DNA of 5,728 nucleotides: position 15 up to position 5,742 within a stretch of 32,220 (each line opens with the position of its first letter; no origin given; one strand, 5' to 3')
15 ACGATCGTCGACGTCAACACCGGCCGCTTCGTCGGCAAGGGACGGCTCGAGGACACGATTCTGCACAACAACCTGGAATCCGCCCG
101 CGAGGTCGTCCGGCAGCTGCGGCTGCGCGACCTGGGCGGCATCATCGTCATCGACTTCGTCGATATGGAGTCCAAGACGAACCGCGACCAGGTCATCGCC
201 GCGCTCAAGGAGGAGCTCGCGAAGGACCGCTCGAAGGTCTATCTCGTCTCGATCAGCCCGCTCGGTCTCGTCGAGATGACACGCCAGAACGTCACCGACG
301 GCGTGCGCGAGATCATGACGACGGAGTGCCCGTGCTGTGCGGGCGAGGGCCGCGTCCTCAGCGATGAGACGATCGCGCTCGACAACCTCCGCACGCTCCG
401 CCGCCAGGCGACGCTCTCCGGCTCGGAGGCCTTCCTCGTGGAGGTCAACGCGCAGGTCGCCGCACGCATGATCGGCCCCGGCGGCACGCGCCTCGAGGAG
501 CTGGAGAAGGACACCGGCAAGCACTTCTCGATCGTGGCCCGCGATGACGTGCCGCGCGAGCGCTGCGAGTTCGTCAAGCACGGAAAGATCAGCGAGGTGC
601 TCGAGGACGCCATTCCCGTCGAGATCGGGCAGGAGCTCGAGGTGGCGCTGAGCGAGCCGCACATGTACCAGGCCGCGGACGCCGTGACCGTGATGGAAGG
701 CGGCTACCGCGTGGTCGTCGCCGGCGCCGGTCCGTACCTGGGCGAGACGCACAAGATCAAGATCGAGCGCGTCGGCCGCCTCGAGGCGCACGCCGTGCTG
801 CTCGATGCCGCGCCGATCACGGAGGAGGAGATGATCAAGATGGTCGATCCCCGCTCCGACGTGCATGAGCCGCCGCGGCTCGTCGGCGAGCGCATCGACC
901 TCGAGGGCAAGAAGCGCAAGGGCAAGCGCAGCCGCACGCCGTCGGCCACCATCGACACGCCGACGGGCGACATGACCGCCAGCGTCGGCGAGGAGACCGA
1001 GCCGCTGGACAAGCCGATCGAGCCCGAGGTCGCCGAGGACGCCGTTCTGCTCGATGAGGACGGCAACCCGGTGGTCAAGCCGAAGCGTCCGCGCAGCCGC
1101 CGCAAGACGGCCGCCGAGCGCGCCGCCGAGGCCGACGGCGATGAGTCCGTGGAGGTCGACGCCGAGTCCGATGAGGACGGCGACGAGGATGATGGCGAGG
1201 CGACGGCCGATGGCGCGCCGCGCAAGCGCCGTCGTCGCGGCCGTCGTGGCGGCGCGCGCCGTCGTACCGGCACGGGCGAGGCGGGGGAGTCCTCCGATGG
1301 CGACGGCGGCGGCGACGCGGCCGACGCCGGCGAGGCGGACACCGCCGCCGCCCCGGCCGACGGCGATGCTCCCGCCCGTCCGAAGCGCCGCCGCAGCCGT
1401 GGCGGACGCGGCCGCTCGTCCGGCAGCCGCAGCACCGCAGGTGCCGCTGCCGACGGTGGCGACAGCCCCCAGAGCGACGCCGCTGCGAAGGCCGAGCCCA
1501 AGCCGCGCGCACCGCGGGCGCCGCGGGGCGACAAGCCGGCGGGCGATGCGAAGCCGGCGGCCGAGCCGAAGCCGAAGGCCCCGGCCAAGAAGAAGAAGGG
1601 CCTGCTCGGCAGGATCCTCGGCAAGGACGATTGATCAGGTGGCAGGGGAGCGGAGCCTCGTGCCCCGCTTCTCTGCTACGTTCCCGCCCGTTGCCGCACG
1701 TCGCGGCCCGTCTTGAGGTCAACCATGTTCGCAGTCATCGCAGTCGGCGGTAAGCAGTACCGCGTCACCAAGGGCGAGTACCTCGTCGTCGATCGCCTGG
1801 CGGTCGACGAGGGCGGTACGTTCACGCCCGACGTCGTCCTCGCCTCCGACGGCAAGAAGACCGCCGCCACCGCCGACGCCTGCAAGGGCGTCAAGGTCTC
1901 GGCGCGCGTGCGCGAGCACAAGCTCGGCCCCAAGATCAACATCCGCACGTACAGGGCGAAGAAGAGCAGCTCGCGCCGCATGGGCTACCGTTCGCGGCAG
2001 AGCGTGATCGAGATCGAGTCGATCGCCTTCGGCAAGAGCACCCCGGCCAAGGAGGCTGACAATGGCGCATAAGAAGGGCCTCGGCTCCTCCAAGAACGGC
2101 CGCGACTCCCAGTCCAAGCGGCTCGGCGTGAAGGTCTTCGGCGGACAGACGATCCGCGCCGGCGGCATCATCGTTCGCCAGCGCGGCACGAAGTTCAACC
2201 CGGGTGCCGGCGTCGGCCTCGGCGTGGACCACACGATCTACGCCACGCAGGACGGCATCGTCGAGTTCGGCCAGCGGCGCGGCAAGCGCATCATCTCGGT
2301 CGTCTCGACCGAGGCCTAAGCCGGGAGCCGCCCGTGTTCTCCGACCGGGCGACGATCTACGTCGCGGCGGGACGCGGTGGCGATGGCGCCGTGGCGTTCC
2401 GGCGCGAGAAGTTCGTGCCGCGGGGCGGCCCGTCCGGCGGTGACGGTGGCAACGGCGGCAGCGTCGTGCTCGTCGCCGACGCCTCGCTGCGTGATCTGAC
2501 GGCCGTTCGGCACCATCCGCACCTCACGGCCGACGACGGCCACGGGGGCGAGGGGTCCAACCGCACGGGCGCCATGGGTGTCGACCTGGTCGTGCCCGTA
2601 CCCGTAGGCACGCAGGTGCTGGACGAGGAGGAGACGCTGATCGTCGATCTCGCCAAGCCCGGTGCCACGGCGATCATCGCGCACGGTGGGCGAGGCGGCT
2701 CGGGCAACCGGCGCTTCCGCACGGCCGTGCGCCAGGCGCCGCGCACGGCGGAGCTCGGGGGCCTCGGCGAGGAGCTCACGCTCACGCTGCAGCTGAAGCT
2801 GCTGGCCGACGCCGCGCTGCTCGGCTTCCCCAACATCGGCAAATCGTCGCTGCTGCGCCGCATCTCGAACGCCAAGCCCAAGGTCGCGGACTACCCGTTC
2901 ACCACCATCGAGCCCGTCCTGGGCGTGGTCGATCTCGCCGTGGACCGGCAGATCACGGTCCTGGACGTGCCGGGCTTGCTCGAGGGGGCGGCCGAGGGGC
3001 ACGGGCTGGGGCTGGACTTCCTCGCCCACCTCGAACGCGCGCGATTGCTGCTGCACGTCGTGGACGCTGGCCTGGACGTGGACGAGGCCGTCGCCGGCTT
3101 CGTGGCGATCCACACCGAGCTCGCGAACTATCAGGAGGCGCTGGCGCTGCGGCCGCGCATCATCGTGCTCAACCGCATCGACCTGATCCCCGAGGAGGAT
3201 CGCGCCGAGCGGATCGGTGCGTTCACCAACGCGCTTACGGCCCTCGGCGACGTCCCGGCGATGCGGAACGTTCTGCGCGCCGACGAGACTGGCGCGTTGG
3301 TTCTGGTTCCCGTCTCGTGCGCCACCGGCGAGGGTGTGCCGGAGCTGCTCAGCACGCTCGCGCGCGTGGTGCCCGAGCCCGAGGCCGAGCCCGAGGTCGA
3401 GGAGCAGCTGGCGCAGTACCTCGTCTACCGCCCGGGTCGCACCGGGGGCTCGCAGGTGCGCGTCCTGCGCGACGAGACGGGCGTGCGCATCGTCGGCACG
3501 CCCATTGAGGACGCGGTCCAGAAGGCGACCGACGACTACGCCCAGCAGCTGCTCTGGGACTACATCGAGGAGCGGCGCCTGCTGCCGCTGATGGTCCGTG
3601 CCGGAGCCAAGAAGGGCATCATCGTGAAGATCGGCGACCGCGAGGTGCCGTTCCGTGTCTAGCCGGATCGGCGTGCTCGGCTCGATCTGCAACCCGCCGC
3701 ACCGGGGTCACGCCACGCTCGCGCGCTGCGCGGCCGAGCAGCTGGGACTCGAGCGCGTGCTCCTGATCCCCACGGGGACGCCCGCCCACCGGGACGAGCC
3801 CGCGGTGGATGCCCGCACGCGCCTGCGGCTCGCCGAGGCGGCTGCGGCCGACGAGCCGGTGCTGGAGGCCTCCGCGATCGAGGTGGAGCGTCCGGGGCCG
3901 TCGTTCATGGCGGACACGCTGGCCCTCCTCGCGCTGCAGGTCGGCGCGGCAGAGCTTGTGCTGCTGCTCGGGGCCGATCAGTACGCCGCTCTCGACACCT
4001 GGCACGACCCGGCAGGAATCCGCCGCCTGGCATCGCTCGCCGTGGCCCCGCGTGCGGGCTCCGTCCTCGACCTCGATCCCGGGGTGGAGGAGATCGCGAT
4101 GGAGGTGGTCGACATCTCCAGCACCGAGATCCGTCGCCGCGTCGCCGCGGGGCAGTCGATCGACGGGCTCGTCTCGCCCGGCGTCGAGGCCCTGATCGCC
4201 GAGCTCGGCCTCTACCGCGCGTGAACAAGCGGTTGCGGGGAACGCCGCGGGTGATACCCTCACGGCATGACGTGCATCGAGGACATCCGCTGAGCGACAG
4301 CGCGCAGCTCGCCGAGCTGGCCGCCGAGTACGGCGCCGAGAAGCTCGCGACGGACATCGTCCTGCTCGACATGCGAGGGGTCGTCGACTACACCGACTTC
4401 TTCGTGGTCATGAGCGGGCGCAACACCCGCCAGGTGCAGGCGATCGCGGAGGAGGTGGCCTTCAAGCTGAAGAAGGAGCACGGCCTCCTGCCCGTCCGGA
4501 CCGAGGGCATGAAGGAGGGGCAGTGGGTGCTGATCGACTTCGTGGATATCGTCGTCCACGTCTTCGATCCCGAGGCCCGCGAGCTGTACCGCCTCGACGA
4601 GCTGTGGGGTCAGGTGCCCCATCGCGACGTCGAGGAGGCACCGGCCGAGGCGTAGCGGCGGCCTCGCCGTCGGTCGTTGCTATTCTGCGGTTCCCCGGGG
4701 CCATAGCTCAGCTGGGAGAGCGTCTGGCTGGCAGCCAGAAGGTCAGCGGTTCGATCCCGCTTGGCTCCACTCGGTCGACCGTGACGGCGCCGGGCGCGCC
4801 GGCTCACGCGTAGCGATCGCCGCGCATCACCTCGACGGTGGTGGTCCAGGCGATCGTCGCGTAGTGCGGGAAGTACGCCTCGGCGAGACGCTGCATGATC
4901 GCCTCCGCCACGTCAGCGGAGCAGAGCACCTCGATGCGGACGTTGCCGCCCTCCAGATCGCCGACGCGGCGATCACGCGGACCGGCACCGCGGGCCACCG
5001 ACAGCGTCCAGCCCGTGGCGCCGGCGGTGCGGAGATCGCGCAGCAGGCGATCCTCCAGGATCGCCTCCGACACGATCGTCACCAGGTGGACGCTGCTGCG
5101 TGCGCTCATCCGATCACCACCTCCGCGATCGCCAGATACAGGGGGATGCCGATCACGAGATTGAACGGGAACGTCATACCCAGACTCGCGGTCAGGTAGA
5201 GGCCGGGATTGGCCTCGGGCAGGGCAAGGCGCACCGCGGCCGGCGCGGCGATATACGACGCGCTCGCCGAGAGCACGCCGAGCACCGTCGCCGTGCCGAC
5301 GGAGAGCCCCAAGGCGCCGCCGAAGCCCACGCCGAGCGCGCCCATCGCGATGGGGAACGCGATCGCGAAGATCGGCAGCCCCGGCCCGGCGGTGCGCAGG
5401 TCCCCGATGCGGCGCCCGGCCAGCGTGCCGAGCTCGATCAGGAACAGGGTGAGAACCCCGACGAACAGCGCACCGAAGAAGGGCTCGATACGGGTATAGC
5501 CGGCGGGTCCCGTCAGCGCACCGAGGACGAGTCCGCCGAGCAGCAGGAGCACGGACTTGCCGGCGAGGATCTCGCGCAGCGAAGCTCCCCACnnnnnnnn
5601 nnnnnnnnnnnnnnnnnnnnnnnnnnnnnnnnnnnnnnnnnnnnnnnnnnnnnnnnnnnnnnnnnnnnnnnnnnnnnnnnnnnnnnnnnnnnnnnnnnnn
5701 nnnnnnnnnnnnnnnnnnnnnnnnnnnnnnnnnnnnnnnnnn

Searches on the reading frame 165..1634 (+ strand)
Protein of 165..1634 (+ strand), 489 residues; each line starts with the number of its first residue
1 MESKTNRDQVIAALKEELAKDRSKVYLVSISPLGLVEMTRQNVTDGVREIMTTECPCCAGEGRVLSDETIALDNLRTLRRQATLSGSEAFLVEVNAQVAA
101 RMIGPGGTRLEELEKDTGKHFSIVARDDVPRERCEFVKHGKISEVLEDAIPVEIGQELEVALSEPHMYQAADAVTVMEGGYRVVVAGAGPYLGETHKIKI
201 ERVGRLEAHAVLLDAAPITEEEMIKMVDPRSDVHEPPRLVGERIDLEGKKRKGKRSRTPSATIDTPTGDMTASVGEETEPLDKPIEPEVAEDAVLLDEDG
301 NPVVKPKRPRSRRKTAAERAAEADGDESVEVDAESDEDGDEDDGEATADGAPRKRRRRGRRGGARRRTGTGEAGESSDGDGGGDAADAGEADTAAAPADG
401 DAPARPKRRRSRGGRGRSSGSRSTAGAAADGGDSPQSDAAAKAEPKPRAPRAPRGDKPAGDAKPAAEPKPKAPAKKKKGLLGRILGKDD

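Call 39: search_protein_families(library=pfam, proteins=[window:165-1634:+], max_evalue=0.0001)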
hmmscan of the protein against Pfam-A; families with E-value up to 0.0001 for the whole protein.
window:165-1634:+ (489 aa): 2 families
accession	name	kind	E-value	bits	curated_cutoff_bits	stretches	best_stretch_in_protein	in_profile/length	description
PF10150.14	RNase_E_G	-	7.3e-09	35.9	25.5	1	1-42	228-269/270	Ribonuclease E/G family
PF20833.2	RNase_E_G_Thio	-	1.5e-08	35.1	26.8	1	55-135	2-82/86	RNase E/G, Thioredoxin-like domain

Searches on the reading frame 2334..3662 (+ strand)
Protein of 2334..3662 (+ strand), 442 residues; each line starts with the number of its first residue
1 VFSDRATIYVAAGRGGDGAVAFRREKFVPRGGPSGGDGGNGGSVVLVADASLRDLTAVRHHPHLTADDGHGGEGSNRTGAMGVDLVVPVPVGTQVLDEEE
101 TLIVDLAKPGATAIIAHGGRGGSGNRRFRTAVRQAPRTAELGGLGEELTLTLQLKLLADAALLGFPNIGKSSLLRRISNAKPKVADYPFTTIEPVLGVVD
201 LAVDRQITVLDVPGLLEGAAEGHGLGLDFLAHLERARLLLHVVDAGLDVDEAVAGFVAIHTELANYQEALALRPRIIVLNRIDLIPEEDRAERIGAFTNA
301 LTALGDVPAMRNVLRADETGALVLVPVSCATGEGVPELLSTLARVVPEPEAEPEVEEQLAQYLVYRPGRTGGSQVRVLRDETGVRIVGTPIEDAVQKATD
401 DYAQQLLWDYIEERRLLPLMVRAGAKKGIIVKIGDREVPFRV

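Call 39: search_protein_families(library=pfam, proteins=[window:2334-3662:+], max_evalue=0.0001)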
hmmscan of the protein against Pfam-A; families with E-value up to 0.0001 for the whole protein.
window:2334-3662:+ (442 aa): 3 families
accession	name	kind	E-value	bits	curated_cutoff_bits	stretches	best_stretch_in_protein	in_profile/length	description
PF01018.28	GTP1_OBG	-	5.1e-53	179.3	27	1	4-156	2-155/155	GTP1/OBG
PF01926.29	MMR_HSR1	-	7.8e-25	87.6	21.9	1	160-281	2-113/113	50S ribosome-binding GTPase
PF02421.24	FeoB_N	-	4.8e-10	39.6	27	1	160-246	3-89/156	Ferrous iron transport protein B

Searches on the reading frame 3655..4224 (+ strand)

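Call 39: search_protein_families(library=pfam, proteins=[window:3655-4224:+], max_evalue=0.0001)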
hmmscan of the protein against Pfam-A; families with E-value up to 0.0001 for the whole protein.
window:3655-4224:+ (189 aa): 2 families
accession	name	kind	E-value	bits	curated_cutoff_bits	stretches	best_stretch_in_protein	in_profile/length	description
PF01467.32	CTP_transf_like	-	1.2e-16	61.5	21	1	13-162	7-133/133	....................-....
PF01747.23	ATP-sulfurylase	-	5.3e-07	29.7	24.3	0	12-62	28-74/212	ATP-sulfurylase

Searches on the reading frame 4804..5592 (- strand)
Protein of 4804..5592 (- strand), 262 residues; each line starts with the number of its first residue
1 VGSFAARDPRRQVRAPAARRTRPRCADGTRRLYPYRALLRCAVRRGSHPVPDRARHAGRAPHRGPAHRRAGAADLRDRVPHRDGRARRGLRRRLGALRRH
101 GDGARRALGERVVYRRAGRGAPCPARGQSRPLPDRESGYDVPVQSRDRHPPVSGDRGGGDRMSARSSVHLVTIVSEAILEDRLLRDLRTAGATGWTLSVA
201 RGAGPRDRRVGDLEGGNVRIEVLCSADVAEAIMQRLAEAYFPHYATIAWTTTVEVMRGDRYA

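Call 73: search_protein_families(library=pfam, proteins=[window:4804-5592:-], max_evalue=0.001)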
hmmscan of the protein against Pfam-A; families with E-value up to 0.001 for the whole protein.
window:4804-5592:- (262 aa): 1 family
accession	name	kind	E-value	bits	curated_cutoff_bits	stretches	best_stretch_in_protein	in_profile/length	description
PF00543.27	P-II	-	7.8e-15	55.5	25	1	169-259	2-101/102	Nitrogen regulatory protein P-II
